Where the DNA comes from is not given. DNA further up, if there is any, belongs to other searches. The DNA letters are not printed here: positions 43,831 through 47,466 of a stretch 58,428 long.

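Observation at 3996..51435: C-x8-C-x6-C-x5-C motif shared by three membrane-anchored disordered proteins, each heading an operon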

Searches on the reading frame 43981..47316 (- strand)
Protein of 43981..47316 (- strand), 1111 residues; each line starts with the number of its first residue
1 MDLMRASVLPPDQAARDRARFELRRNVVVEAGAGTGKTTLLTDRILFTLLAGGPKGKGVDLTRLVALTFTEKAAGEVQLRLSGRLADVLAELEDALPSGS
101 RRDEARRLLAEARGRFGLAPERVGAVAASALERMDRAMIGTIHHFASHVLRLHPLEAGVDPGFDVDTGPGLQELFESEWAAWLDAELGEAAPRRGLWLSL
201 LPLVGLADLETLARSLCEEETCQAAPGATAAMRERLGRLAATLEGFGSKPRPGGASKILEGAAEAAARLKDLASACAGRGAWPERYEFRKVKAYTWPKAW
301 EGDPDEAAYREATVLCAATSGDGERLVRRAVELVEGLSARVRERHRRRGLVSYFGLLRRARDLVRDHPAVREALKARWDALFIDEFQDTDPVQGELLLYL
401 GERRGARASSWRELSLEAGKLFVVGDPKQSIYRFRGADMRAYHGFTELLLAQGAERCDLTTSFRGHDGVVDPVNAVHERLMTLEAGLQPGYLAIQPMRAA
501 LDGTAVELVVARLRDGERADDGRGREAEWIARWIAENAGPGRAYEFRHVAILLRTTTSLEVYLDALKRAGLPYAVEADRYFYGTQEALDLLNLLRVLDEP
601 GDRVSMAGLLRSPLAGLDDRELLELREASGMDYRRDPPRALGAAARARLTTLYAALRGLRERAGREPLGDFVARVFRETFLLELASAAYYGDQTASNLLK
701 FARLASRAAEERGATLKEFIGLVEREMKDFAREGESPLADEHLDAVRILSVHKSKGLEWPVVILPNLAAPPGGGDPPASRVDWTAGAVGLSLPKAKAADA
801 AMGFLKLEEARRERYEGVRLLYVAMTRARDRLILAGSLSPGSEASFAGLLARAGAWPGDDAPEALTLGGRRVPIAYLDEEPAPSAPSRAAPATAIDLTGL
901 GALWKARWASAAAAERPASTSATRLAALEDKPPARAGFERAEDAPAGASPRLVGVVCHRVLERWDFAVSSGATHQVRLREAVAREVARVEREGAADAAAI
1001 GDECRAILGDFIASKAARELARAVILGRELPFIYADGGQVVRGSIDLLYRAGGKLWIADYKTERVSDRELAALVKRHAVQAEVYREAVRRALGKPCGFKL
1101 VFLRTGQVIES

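Call 15: search_protein_families(library=pfam, proteins=[window:43981-47316:-], max_evalue=0.001)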
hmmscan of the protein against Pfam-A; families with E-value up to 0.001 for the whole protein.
window:43981-47316:- (1111 aa): 5 families
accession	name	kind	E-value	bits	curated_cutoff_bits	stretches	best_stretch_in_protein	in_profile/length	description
PF00580.27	UvrD-helicase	-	4.6e-40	138.4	23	1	21-446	10-267/271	UvrD/REP helicase N-terminal domain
PF13361.12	UvrD_C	-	1.2e-22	81.2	25.6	2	741-835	284-346/350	UvrD-like helicase C-terminal domain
PF13245.12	AAA_19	-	3e-12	47.3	25.1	2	24-87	11-66/134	AAA domain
PF13538.12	UvrD_C_2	-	6.5e-12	45.6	27.4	1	746-770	2-28/52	UvrD-like helicase C-terminal domain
PF12705.13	PDDEXK_1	-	8.6e-12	46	22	1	921-1092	3-175/247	PD-(D/E)XK nuclease superfamily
